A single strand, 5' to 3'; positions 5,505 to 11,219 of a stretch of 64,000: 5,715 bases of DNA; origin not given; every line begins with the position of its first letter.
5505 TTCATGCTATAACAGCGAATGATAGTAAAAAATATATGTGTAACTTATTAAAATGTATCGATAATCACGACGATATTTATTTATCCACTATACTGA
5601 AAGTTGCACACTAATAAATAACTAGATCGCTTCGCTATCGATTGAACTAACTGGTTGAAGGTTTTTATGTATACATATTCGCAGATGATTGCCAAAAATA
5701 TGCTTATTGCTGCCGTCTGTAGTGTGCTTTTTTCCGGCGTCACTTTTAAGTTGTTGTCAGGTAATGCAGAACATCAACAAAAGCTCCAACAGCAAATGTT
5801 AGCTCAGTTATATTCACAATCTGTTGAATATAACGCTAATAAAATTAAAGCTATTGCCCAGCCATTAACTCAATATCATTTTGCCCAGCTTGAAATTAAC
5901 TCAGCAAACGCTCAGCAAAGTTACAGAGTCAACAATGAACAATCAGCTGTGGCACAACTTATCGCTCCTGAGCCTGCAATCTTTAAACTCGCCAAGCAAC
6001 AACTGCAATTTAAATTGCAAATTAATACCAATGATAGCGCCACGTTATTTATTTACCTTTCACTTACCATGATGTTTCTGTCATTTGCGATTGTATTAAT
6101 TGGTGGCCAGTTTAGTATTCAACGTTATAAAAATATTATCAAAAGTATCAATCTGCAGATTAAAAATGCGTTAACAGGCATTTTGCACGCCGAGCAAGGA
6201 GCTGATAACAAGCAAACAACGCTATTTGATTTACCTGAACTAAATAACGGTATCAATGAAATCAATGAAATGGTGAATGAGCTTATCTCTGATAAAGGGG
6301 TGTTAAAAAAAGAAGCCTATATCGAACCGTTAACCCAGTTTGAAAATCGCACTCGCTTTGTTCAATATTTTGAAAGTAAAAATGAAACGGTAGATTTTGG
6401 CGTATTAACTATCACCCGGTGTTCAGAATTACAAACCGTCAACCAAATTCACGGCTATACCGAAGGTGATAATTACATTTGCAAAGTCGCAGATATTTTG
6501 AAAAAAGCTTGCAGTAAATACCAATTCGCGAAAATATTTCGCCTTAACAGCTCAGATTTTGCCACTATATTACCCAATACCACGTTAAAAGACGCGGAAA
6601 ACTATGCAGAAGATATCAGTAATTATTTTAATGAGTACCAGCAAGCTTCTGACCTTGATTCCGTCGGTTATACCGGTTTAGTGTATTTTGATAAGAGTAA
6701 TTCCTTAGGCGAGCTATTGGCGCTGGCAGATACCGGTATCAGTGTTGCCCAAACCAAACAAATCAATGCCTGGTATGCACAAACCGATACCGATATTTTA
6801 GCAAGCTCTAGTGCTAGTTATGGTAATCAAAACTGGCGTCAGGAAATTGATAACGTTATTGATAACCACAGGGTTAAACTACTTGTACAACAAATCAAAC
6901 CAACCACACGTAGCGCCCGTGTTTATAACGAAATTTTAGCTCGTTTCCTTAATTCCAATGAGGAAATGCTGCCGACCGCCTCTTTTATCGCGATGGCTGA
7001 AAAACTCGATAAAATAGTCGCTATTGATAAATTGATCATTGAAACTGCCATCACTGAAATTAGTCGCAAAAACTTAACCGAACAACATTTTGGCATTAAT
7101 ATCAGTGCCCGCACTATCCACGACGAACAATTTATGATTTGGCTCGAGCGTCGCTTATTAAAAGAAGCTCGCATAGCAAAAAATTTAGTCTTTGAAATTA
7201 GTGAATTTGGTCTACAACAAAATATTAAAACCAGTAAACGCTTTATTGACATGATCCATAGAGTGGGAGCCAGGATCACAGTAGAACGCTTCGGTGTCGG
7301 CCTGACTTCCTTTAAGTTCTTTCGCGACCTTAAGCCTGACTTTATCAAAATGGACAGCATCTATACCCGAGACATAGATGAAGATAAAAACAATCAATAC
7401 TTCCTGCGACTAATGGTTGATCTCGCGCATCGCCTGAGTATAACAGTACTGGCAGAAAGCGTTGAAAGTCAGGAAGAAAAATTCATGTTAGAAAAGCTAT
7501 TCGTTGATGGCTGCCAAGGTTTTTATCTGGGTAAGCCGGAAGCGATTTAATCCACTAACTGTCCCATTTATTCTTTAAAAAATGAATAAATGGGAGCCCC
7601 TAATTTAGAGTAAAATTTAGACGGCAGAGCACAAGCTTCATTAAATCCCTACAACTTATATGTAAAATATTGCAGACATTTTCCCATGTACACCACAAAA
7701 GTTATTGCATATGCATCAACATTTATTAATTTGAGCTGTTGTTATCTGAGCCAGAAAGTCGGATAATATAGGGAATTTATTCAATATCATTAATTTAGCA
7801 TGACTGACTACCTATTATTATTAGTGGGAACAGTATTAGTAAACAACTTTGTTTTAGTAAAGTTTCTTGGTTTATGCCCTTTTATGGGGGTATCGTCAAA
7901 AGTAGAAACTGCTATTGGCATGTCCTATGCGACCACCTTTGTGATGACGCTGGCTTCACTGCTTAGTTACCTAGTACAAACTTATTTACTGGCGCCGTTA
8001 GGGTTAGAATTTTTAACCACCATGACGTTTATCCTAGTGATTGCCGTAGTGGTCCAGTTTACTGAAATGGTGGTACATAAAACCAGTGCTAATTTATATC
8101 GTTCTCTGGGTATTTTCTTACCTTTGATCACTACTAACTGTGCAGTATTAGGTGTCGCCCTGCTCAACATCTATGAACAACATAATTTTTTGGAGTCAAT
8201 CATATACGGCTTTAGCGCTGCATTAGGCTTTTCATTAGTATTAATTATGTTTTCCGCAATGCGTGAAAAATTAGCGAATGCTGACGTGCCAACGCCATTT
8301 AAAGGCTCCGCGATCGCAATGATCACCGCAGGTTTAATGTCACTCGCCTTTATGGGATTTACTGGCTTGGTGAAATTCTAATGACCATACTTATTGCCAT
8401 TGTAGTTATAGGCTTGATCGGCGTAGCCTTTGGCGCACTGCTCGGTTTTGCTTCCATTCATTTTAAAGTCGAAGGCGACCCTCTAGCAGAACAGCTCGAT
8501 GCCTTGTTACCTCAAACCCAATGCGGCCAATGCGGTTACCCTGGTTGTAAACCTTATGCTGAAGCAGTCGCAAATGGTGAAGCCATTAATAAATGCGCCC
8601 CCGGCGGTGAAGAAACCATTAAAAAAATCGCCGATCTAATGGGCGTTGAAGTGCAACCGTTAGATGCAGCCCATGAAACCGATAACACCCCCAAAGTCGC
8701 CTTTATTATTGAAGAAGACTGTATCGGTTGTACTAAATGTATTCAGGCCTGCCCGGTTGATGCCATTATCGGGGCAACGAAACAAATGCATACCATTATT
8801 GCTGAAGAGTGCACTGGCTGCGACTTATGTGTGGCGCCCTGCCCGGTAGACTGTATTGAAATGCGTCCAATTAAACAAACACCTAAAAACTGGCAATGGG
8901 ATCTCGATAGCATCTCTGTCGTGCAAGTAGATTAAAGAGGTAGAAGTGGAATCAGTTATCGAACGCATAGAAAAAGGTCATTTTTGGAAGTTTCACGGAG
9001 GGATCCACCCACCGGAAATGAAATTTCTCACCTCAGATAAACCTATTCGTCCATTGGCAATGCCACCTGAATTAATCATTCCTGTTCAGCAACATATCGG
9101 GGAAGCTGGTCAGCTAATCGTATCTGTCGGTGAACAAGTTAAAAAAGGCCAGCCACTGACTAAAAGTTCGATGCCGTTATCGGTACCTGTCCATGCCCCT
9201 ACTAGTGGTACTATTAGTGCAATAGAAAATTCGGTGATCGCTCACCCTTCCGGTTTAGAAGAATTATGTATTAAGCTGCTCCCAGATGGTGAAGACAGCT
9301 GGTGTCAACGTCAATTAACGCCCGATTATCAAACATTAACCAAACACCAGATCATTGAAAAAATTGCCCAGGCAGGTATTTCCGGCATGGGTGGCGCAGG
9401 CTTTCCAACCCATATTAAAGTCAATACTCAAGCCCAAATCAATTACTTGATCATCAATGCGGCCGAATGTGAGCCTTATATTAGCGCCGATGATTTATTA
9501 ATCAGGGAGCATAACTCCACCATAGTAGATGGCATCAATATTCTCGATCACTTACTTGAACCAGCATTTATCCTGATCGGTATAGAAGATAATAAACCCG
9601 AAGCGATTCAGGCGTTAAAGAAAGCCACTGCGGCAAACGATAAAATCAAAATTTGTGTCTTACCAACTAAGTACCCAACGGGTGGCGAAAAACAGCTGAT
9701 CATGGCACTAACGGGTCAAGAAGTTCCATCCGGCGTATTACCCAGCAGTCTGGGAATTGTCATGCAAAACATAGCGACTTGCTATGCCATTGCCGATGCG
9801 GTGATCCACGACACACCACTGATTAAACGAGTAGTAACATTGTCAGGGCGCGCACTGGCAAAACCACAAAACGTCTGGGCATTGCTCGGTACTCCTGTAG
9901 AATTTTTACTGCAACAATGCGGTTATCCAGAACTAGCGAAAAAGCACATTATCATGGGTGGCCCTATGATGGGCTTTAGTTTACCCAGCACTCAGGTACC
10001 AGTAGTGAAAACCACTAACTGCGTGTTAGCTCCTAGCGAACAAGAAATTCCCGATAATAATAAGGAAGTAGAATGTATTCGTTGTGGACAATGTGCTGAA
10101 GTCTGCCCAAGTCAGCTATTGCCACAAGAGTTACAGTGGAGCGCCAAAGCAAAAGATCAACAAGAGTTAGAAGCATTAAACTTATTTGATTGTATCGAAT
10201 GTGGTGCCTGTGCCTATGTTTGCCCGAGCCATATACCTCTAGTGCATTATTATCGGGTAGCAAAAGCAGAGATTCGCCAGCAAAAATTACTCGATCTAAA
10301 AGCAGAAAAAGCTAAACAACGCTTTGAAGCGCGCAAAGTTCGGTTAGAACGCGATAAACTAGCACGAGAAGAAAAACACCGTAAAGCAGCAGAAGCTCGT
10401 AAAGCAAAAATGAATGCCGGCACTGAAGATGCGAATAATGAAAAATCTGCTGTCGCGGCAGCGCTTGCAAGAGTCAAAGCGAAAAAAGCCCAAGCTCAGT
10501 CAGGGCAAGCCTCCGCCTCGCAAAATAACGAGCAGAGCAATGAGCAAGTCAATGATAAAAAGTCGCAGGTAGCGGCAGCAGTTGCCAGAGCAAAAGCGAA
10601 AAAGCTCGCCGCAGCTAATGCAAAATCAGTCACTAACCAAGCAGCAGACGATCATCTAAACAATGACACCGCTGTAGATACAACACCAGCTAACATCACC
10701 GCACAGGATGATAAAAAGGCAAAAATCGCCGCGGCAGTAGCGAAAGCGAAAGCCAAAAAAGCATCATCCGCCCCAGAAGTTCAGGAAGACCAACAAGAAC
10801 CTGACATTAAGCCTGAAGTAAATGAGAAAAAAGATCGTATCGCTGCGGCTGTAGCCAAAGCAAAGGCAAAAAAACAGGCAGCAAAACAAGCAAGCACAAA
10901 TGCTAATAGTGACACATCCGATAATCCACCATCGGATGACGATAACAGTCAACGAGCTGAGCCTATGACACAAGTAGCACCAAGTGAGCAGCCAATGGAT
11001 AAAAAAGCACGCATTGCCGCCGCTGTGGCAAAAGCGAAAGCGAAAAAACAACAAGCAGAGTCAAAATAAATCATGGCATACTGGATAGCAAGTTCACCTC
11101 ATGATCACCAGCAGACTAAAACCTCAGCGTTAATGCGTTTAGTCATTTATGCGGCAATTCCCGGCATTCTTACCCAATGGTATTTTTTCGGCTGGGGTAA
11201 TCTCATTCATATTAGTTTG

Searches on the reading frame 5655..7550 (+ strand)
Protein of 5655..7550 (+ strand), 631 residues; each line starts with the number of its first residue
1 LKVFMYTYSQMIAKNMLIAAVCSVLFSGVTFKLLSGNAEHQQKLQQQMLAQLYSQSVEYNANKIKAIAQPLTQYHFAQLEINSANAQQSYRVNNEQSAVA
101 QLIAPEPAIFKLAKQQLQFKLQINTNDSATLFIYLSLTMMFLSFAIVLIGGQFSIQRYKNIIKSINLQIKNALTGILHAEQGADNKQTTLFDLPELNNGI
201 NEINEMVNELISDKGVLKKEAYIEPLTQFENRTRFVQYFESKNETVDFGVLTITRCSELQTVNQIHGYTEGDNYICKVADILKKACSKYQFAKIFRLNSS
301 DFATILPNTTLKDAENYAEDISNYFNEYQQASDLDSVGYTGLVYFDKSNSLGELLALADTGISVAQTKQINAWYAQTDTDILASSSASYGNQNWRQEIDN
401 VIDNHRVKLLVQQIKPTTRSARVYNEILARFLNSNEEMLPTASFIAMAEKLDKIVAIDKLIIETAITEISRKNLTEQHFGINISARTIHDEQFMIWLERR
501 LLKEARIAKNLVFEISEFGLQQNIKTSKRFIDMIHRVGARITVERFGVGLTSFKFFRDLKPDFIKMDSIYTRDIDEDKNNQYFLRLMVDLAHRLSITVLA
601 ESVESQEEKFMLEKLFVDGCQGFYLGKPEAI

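Call 96: search_protein_families(library=pfam, proteins=[window:5655-7550:+], max_evalue=0.00001)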
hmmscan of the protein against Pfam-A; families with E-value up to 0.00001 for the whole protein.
window:5655-7550:+ (631 aa): 2 families
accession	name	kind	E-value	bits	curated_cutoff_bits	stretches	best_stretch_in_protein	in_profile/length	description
PF00563.25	EAL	-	1.3e-49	169.1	31.3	1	397-628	3-236/236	EAL domain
PF00990.26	GGDEF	-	7.4e-12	45.8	23.8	1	222-367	2-156/161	Diguanylate cyclase, GGDEF domain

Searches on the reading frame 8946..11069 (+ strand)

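Call 96: search_protein_families(library=pfam, proteins=[window:8946-11069:+], max_evalue=0.00001)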
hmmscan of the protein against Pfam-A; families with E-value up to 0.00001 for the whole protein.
window:8946-11069:+ (707 aa): 10 families
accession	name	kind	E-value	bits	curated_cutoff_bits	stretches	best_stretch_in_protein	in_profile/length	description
PF01512.22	Complex1_51K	-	2.2e-48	164.4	31.2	1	140-283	1-149/150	Nuo51 FMN-binding domain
PF13375.12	RnfC_N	-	1.2e-32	112.4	25.6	1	14-110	1-97/101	RnfC Barrel sandwich hybrid domain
PF12838.12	Fer4_7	-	4e-10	40.4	27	1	377-429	2-51/52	4Fe-4S dicluster domain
PF13187.11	Fer4_9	-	1.6e-08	34.9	27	1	376-429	1-50/52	4Fe-4S dicluster domain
PF13237.11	Fer4_10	-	1.7e-08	34.7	25.5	1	374-427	6-53/53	4Fe-4S dicluster domain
PF00037.32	Fer4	-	2.9e-08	33.7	21.1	0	376-389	7-20/24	4Fe-4S binding domain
PF13183.11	Fer4_8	-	4.1e-08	34.1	27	1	376-430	4-68/68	4Fe-4S dicluster domain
PF13534.11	Fer4_17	-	1.1e-07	32.7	22.2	1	376-430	1-60/61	4Fe-4S dicluster domain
PF10531.15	SLBB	-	1.6e-07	31.5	27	1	296-344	1-54/55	SLBB domain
PF12797.12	Fer4_2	-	4.8e-06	26.6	24.5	0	415-428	9-22/22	4Fe-4S binding domain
